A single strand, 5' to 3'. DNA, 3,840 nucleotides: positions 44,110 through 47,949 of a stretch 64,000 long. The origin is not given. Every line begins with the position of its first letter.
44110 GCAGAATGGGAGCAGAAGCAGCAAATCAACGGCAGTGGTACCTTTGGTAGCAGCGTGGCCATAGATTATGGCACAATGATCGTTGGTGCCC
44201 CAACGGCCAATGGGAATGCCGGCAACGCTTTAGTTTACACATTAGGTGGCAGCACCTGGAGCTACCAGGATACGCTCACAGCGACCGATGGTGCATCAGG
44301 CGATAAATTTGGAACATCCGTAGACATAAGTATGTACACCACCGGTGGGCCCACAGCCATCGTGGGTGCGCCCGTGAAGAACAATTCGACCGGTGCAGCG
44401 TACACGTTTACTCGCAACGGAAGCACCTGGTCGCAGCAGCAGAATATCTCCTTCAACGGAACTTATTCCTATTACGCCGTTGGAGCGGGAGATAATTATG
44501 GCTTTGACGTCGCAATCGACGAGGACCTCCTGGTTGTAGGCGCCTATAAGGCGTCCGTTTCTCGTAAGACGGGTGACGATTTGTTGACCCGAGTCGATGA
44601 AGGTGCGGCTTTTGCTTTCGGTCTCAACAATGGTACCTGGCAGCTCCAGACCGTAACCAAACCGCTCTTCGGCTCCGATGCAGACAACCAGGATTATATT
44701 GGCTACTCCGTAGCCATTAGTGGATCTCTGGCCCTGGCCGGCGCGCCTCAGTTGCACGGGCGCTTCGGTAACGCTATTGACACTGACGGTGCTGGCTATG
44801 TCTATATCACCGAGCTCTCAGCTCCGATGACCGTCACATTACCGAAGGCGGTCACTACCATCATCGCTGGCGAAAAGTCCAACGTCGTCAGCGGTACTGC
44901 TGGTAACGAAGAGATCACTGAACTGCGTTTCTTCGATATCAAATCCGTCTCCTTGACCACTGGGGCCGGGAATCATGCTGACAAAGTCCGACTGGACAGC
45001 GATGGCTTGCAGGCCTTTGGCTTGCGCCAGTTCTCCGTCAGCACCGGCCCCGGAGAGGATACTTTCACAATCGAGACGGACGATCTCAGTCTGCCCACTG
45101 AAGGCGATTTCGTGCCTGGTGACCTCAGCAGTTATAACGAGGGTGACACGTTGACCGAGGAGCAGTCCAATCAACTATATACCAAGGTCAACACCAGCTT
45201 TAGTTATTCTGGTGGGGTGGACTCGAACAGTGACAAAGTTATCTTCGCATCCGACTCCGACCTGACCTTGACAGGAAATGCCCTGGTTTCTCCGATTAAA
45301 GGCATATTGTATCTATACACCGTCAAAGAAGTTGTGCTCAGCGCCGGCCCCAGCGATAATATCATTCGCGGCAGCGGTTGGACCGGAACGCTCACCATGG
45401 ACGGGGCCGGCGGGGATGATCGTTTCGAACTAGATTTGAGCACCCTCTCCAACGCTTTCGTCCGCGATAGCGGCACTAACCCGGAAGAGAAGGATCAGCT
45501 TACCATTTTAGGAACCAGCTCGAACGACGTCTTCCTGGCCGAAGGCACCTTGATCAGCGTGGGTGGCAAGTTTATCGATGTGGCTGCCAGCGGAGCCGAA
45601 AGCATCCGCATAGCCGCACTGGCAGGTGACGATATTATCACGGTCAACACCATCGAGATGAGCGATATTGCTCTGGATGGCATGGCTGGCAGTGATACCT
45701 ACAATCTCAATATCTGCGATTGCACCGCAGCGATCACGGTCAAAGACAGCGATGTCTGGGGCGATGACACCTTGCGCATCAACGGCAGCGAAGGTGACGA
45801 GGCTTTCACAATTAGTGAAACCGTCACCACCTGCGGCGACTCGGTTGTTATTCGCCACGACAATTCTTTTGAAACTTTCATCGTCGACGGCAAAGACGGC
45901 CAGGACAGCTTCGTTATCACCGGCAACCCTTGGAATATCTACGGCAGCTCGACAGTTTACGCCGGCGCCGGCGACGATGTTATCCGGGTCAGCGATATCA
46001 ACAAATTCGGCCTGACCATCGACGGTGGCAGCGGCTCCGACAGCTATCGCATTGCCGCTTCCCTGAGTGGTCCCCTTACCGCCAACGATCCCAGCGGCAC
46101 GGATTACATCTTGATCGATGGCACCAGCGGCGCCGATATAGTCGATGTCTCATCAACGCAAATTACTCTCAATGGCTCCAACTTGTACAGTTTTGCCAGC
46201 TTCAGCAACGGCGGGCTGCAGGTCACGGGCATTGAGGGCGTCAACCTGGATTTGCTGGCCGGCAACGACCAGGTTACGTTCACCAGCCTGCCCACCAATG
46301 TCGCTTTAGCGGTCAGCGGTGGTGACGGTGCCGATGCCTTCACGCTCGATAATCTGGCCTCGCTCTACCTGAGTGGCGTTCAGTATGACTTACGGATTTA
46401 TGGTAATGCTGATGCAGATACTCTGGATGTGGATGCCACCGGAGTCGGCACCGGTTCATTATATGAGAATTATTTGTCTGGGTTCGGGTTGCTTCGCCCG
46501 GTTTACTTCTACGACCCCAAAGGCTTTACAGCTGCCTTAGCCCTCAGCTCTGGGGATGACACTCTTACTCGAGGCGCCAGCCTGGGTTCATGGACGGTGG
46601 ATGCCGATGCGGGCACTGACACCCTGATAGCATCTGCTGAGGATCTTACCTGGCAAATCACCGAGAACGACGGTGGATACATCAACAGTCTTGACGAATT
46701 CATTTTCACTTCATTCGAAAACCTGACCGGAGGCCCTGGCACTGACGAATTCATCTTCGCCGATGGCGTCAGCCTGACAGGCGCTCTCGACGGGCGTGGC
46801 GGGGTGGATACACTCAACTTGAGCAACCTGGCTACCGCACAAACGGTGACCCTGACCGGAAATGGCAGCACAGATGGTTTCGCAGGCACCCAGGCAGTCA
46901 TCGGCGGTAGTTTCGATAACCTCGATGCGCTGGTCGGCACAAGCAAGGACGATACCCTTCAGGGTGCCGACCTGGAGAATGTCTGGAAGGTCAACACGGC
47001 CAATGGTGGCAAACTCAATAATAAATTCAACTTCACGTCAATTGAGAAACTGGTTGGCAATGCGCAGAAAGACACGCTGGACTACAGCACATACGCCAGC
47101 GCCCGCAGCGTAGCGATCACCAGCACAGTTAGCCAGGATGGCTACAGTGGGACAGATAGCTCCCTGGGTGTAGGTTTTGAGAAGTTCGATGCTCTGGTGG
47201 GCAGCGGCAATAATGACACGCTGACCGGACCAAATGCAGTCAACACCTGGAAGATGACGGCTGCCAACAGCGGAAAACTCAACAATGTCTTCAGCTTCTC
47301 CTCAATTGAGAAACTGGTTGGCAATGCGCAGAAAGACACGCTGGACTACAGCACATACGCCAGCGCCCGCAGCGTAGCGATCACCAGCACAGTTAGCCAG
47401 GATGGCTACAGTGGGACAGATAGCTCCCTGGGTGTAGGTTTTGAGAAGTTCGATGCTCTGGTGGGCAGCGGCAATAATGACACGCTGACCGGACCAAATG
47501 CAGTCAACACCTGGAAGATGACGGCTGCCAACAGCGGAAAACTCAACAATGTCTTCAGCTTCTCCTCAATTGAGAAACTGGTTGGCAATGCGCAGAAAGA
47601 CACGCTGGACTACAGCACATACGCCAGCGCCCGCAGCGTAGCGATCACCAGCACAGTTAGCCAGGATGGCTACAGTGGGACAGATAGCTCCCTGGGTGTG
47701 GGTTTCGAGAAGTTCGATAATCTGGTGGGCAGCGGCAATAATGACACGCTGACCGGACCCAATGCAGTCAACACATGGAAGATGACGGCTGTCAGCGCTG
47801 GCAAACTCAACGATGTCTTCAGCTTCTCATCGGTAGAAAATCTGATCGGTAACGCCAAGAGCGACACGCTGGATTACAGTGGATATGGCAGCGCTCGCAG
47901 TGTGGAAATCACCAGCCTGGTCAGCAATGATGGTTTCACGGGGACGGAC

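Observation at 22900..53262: Single 30.4-kb ORF encoding a 10,120-residue secreted mosaic protein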

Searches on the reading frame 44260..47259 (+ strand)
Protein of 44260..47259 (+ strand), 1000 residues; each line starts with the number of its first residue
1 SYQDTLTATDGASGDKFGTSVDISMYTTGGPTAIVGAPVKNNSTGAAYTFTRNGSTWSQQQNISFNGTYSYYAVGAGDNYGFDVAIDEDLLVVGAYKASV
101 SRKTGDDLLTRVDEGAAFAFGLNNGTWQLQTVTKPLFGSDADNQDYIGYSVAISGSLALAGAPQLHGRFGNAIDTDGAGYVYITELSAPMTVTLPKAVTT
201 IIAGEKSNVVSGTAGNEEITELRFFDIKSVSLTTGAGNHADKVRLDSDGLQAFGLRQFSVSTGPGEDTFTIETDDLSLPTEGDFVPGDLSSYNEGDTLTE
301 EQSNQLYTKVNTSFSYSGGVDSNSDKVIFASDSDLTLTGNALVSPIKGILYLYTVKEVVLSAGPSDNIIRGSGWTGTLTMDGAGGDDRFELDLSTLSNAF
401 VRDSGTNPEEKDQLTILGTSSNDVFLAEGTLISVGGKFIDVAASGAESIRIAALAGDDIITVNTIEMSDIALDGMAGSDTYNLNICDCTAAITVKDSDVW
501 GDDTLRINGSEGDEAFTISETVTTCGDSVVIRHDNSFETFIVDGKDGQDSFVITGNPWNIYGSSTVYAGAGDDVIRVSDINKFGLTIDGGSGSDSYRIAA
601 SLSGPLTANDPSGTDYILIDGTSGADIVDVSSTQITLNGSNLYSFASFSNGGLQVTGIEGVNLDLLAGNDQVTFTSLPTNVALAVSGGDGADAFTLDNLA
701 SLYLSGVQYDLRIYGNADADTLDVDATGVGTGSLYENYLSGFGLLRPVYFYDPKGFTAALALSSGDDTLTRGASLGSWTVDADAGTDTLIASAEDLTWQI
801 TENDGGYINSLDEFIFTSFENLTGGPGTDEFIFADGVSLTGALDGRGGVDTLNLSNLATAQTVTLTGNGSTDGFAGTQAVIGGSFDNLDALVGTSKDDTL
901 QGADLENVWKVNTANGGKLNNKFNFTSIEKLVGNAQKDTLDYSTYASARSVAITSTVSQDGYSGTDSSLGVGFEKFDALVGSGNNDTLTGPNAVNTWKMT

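Call 6: search_protein_families(library=pfam, proteins=[window:44260-47259:+], max_evalue=0.01)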
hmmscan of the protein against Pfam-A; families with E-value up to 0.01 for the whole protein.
window:44260-47259:+ (1000 aa): 1 family
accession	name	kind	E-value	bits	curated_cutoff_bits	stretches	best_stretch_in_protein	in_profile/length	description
PF14312.12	FG-GAP_2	-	2.7e-19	69.5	23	3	3-50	4-49/49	FG-GAP repeat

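Call 75: search_protein_families(library=ncbifam, proteins=[window:44260-47259:+], max_evalue=0.01)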
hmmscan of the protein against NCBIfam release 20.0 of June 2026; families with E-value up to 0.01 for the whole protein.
window:44260-47259:+ (1000 aa): 0 families

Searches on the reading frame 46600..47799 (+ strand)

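Call 93: search_protein_families(library=pfam, proteins=[window:46600-47799:+], max_evalue=10)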
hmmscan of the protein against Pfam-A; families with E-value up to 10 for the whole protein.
window:46600-47799:+ (400 aa): 5 families
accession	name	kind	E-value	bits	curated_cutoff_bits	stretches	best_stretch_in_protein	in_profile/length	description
PF09394.16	Inhibitor_I42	-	0.0021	18.8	27.2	1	16-53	20-59/91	Chagasin family peptidase inhibitor I42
PF10800.13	DUF2528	-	0.014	16.4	22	0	252-285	60-93/104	Protein of unknown function (DUF2528)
PF18024.7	HTH_50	-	0.79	9.9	27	0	250-260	20-30/50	Helix-turn-helix domain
PF13685.12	Fe-ADH_2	-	0.84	10.1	28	0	160-191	87-122/149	Iron-containing alcohol dehydrogenase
PF00353.25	HemolysinCabind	-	2.3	8.7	23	1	370-386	4-20/36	RTX calcium-binding nonapeptide repeat (4 copies)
